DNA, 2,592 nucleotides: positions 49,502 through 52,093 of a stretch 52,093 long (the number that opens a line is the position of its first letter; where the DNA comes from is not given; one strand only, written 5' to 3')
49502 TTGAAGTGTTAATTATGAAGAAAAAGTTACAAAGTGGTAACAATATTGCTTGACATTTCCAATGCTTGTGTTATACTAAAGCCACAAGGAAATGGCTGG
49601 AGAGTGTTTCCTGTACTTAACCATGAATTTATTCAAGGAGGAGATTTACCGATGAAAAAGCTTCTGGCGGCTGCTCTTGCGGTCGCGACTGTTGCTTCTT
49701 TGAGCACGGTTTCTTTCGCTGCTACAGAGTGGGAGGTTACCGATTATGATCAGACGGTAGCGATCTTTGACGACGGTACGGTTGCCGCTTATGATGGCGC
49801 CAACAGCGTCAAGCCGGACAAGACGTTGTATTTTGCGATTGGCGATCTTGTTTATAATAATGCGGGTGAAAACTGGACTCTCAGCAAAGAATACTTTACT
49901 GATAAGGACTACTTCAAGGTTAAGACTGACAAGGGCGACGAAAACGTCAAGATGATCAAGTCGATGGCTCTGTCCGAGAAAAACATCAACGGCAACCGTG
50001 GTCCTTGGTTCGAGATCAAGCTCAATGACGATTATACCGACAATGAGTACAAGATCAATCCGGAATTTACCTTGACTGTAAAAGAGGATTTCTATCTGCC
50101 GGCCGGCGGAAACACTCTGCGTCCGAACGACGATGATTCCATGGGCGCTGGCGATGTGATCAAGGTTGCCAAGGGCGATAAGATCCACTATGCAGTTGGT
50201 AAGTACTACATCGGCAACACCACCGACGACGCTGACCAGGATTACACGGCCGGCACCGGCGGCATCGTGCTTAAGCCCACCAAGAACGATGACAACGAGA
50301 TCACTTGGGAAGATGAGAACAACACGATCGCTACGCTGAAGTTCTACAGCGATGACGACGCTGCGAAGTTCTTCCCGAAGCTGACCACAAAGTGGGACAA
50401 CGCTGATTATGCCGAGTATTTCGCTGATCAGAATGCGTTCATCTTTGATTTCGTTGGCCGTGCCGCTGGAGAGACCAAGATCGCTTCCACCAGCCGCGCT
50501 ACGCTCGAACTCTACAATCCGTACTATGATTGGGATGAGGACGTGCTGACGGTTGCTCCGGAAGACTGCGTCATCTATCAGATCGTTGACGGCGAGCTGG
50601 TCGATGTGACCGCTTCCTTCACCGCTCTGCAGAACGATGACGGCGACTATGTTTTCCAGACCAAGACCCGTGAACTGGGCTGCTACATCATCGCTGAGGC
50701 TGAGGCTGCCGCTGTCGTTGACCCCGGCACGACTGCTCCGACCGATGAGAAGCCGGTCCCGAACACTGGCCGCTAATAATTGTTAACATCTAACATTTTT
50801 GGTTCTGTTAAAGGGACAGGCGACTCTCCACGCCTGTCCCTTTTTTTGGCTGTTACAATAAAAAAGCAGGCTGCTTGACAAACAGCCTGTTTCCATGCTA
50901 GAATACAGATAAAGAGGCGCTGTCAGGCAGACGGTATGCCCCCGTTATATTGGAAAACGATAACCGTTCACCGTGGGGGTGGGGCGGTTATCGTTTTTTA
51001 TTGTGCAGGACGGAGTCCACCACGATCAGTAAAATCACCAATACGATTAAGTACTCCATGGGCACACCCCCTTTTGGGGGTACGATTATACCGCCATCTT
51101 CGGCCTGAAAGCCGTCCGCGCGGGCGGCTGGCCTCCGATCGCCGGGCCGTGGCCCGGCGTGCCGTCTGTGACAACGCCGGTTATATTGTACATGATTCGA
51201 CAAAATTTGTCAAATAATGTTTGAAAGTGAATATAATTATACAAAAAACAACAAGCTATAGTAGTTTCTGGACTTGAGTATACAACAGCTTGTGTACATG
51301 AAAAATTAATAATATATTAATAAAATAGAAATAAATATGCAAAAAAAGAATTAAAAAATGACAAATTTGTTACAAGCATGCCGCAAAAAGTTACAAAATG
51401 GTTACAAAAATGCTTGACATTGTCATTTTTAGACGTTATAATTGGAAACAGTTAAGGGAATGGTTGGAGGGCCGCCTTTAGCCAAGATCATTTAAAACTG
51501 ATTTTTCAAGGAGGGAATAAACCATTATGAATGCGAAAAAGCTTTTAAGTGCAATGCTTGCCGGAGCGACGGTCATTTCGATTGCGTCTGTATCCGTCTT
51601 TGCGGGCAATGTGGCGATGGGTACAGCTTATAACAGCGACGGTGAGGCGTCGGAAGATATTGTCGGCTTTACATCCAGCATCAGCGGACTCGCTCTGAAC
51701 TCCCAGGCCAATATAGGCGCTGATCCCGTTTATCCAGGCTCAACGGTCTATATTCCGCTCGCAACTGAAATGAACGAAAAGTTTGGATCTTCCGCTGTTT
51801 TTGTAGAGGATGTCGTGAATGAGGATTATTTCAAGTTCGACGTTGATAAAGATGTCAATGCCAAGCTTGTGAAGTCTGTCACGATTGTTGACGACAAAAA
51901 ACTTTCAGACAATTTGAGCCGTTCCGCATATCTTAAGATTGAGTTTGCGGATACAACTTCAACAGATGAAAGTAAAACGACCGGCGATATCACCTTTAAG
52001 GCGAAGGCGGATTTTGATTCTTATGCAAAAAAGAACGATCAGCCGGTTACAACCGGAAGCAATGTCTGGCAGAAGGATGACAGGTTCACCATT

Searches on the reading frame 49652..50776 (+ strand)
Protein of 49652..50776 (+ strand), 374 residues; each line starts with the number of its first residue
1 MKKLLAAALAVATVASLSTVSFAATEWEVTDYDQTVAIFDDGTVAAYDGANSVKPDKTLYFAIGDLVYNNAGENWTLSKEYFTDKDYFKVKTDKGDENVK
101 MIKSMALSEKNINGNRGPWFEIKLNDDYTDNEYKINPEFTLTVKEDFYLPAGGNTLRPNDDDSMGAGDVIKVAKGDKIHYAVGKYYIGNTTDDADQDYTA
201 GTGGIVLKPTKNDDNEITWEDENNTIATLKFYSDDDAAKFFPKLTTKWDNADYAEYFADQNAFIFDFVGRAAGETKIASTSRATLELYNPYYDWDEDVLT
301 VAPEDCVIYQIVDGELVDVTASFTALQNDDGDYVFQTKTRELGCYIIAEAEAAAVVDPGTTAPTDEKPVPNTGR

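Call 11: search_protein_families(library=pfam, proteins=[window:49652-50776:+], max_evalue=0.01)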
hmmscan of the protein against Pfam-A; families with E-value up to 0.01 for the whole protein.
window:49652-50776:+ (374 aa): 0 families

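Call 21: search_protein_families(library=ncbifam, proteins=[window:49652-50776:+], max_evalue=10)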
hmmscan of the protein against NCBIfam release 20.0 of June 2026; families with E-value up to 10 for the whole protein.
window:49652-50776:+ (374 aa): 1 family
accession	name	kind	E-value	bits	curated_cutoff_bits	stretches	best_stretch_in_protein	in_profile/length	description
NF040942.2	hypo_ExtJ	equivalog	0.039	14.3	52.5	1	1-33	1-34/77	selenite/tellurite reduction operon protein ExtJ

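Call 32: find_homologous_proteins(query=window:49652-50776:+)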
Query window:49652-50776:+ (374 aa): 211 proteins with E <= 0.001 among 8000 candidates; the best 120 are listed.
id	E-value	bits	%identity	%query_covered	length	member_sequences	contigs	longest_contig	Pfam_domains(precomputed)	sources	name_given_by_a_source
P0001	7.1e-244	827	98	100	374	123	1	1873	-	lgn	-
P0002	5.8e-223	758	91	100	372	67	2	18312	-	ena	-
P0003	1.4e-221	753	91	100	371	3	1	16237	-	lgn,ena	-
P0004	2.6e-213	726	89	100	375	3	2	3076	-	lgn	-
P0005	9.8e-210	714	87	100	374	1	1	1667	-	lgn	-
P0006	1.2e-209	714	87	100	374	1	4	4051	-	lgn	-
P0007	2.4e-209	713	87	100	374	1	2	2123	-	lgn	-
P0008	3.4e-209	713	87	100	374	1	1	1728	-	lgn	-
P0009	4.0e-209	712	87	100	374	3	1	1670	-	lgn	-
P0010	4.2e-209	712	87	100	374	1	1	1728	-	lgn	-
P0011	2.2e-196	670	82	100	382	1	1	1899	-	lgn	-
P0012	3.2e-196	670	82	100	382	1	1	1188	-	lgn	-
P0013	4.2e-193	660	80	100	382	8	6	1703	-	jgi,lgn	-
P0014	6.4e-192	656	81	100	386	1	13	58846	-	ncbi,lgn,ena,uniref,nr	ncbi:hypothetical protein [Anaerotruncus colihominis]|uniref:Uncharacterized protein n=2 Tax=Anaerot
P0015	1.1e-191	655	81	100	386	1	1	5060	-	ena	-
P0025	2.8e-115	404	57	100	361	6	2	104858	-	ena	-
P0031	1.3e-104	368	54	100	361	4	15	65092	-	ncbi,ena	-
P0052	2.1e-100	355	52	100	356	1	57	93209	-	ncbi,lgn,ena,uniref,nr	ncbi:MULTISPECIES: acid shock protein [Anaerotruncus]|uniref:acid shock protein n=2 Tax=Oscillospira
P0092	1.3e-82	296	48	100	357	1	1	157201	-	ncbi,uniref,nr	ncbi:hypothetical protein [Marasmitruncus massiliensis]|uniref:hypothetical protein n=1 Tax=Marasmit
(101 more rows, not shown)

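Call 33: find_encoding_contigs(protein=P0014, flank=10000, max_places=2)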
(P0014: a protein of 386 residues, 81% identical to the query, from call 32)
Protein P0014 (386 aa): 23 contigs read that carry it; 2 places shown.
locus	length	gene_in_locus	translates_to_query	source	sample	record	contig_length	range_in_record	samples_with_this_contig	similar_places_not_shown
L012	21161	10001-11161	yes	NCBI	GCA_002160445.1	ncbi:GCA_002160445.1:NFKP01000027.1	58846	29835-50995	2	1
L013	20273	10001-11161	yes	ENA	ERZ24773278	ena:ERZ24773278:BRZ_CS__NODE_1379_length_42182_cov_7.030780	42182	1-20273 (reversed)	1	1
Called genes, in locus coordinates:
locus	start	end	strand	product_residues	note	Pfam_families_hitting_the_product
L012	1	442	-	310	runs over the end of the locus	PF03547:Mem_trans, PF01758:SBF (weak)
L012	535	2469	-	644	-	PF00005:ABC_tran, PF02463:SMC_N (faint), PF03193:RsgA_GTPase (faint), PF13175:AAA_15 (faint), PF13555:AAA_29 (faint), PF12848:ABC_tran_Xtn, PF00005:ABC_tran, PF16326:ABC_tran_CTD, +4 more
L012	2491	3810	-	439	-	PF02646:RmuC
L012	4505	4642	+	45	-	-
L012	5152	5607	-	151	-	-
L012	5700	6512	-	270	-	PF01656:CbiA, PF02374:ArsA_ATPase (weak), PF06564:CBP_BcsQ (weak), PF10609:ParA (weak), PF13614:AAA_31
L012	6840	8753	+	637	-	PF01807:Zn_ribbon_DnaG (weak), PF13155:Toprim_2, PF13362:Toprim_3 (weak), PF03796:DnaB_C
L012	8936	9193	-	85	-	-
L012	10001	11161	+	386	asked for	-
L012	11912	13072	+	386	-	-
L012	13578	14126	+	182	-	PF10722:YbjN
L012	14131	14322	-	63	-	-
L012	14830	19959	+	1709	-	PF13205:Big_5, PF01835:MG2 (faint), PF07703:A2M_BRD, PF00207:A2M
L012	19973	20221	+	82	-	-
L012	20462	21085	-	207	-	PF02659:Mntp (weak)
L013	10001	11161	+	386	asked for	-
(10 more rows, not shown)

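Call 34: find_encoding_contigs(protein=P0002, flank=10000, max_places=2)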
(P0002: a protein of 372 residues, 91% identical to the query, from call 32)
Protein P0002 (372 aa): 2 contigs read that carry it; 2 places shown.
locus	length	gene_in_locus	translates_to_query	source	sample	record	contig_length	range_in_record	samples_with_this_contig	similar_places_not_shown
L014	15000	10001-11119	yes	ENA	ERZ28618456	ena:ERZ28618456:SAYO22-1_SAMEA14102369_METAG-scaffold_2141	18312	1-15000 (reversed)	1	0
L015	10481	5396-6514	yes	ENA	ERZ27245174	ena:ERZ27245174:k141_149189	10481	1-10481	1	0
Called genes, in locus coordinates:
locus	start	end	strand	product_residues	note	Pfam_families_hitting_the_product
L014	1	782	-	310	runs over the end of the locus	PF03547:Mem_trans, PF01758:SBF (weak)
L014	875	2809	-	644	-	PF00005:ABC_tran, PF02463:SMC_N (faint), PF03193:RsgA_GTPase (faint), PF13175:AAA_15 (faint), PF13555:AAA_29 (faint), PF12848:ABC_tran_Xtn, PF00005:ABC_tran, PF16326:ABC_tran_CTD, +4 more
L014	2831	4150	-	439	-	PF02646:RmuC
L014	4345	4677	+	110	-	-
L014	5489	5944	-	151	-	-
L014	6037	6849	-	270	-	PF01656:CbiA, PF02374:ArsA_ATPase (weak), PF06564:CBP_BcsQ (weak), PF10609:ParA (weak), PF13614:AAA_31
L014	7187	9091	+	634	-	PF01807:Zn_ribbon_DnaG (weak), PF13155:Toprim_2, PF03796:DnaB_C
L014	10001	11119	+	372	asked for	-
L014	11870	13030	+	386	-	-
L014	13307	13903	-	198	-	-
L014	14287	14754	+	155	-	PF10722:YbjN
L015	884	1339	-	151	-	-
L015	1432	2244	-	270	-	PF01656:CbiA, PF02374:ArsA_ATPase (weak), PF06564:CBP_BcsQ (weak), PF10609:ParA (weak), PF13614:AAA_31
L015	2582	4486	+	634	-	PF01807:Zn_ribbon_DnaG (weak), PF13155:Toprim_2, PF03796:DnaB_C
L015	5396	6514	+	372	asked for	-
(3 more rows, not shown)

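Call 35: find_encoding_contigs(protein=P0052, flank=10000, max_places=2)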
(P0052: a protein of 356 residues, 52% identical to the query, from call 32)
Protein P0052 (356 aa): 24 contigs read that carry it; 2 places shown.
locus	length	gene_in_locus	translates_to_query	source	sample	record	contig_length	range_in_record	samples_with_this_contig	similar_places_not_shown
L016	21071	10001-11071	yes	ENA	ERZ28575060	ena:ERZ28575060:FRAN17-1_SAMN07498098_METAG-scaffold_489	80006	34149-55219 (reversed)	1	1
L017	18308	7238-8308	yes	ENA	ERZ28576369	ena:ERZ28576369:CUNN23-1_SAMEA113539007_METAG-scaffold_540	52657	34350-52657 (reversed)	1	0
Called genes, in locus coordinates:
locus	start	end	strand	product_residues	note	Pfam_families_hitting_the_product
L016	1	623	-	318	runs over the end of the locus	PF03547:Mem_trans, PF01758:SBF (weak)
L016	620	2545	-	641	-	PF00005:ABC_tran, PF02463:SMC_N (faint), PF13555:AAA_29 (faint), PF00350:Dynamin_N (faint), PF01926:MMR_HSR1 (faint), PF12848:ABC_tran_Xtn, PF00005:ABC_tran, PF16326:ABC_tran_CTD, +2 more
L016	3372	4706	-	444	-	PF01442:Apolipoprotein (faint), PF02646:RmuC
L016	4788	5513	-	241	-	-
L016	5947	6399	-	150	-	-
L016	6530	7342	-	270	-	PF01656:CbiA, PF06564:CBP_BcsQ, PF10609:ParA (weak), PF13614:AAA_31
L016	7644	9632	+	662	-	PF01807:Zn_ribbon_DnaG (weak), PF13155:Toprim_2, PF13362:Toprim_3 (weak), PF03796:DnaB_C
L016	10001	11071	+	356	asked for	-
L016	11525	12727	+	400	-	-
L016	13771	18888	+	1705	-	PF13205:Big_5 (weak), PF01835:MG2 (faint), PF07703:A2M_BRD, PF00207:A2M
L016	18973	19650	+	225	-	-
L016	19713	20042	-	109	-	PF07883:Cupin_2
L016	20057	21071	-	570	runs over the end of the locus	PF02538:Hydantoinase_B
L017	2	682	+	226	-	?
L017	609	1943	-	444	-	PF01442:Apolipoprotein (faint), PF02646:RmuC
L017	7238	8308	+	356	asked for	-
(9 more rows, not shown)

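Call 78: find_encoding_contigs(protein=P0025, flank=7000, max_places=1)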
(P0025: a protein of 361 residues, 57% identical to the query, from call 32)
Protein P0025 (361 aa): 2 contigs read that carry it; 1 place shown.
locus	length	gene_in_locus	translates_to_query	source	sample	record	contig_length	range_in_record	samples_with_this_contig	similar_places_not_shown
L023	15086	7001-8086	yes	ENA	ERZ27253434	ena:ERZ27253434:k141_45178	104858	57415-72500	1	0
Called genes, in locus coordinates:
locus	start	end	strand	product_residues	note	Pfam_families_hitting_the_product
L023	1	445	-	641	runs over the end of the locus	PF00005:ABC_tran, PF02463:SMC_N (faint), PF13555:AAA_29 (faint), PF01926:MMR_HSR1 (faint), PF03193:RsgA_GTPase (faint), PF12848:ABC_tran_Xtn, PF00005:ABC_tran, PF16326:ABC_tran_CTD, +1 more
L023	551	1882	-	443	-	PF01442:Apolipoprotein (faint), PF02646:RmuC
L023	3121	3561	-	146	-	-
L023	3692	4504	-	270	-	PF01656:CbiA, PF06564:CBP_BcsQ, PF10609:ParA (weak), PF13614:AAA_31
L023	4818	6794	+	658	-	PF01807:Zn_ribbon_DnaG (weak), PF13155:Toprim_2, PF03796:DnaB_C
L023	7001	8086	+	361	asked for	-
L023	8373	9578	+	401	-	-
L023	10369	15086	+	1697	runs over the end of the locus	PF13205:Big_5 (weak), PF01835:MG2 (faint), PF07703:A2M_BRD, PF00207:A2M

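Call 79: find_encoding_contigs(protein=P0031, flank=7000, max_places=1)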
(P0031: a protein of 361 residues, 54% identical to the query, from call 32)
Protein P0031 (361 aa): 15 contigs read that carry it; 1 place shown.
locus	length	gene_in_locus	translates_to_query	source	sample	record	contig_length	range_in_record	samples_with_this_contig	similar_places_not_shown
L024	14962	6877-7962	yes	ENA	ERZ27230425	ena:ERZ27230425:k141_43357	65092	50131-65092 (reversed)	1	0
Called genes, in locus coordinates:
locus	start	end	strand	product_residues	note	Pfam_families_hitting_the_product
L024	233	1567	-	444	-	PF01442:Apolipoprotein (faint), PF02646:RmuC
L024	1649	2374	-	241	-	-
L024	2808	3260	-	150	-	-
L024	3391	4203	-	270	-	PF01656:CbiA, PF06564:CBP_BcsQ, PF10609:ParA (weak), PF13614:AAA_31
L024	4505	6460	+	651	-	PF01807:Zn_ribbon_DnaG (weak), PF13155:Toprim_2, PF13362:Toprim_3 (weak), PF03796:DnaB_C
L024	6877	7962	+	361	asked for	-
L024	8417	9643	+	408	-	-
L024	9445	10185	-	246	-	-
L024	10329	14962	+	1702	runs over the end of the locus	PF13205:Big_5 (weak), PF01835:MG2 (faint), PF07703:A2M_BRD, PF00207:A2M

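Call 80: find_encoding_contigs(protein=P0092, flank=7000, max_places=1)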
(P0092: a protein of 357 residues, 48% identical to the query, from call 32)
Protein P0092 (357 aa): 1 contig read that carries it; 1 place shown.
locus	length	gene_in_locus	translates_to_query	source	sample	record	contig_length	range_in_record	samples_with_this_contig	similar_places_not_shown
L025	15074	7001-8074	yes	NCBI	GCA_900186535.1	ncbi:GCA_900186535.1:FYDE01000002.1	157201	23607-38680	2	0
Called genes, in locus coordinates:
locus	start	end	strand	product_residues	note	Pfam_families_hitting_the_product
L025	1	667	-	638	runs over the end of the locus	PF00005:ABC_tran, PF13555:AAA_29 (faint), PF01926:MMR_HSR1 (faint), PF02463:SMC_N (faint), PF03193:RsgA_GTPase (faint), PF12848:ABC_tran_Xtn, PF00005:ABC_tran, PF16326:ABC_tran_CTD, +1 more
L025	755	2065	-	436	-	PF02646:RmuC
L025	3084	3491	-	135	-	-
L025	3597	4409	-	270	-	PF01656:CbiA, PF02374:ArsA_ATPase (weak), PF06564:CBP_BcsQ (faint), PF10609:ParA (weak), PF13614:AAA_31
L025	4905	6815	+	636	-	PF13155:Toprim_2, PF13362:Toprim_3 (weak), PF03796:DnaB_C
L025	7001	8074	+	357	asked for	-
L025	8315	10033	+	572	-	-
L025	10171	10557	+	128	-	PF02001:DUF134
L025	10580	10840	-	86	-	PF01257:2Fe-2S_thioredx (weak)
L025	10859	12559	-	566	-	PF13510:Fer2_4, PF10588:NADH-G_4Fe-4S_3, PF13237:Fer4_10, PF14697:Fer4_21, PF22117:Fer4_Nqo3, PF12838:Fer4_7, PF00037:Fer4, PF02906:Fe_hyd_lg_C, +3 more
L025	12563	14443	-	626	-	PF01512:Complex1_51K, PF10531:SLBB (weak), PF10589:NADH_4Fe-4S, PF00037:Fer4 (weak), PF12837:Fer4_6 (weak), PF12838:Fer4_7, PF13187:Fer4_9, PF13237:Fer4_10, +1 more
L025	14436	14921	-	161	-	PF01257:2Fe-2S_thioredx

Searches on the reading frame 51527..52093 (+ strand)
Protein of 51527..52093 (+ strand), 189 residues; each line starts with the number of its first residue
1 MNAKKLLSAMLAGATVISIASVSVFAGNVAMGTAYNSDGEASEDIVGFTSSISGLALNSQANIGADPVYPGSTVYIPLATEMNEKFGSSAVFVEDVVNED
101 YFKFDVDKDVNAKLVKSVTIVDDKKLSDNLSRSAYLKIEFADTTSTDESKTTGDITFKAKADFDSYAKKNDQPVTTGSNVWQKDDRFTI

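Call 11: search_protein_families(library=pfam, proteins=[window:51527-52093:+], max_evalue=0.01)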
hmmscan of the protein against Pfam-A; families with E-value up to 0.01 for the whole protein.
window:51527-52093:+ (189 aa): 0 families

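Call 21: search_protein_families(library=ncbifam, proteins=[window:51527-52093:+], max_evalue=10)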
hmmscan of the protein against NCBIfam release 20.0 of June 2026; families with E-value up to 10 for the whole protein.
window:51527-52093:+ (189 aa): 2 families
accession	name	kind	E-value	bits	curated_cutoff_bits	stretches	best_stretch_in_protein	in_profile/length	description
NF050181.1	TA_anti_VapB_Myco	equivalog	0.095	13.2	60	1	118-154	14-50/72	type II toxin-antitoxin system VapB family antitoxin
NF053819.1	EF0750_LPXTG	subfamily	0.6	10.7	47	0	144-174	27-54/105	EF2685/EF0750 family sortase-dependent surface protein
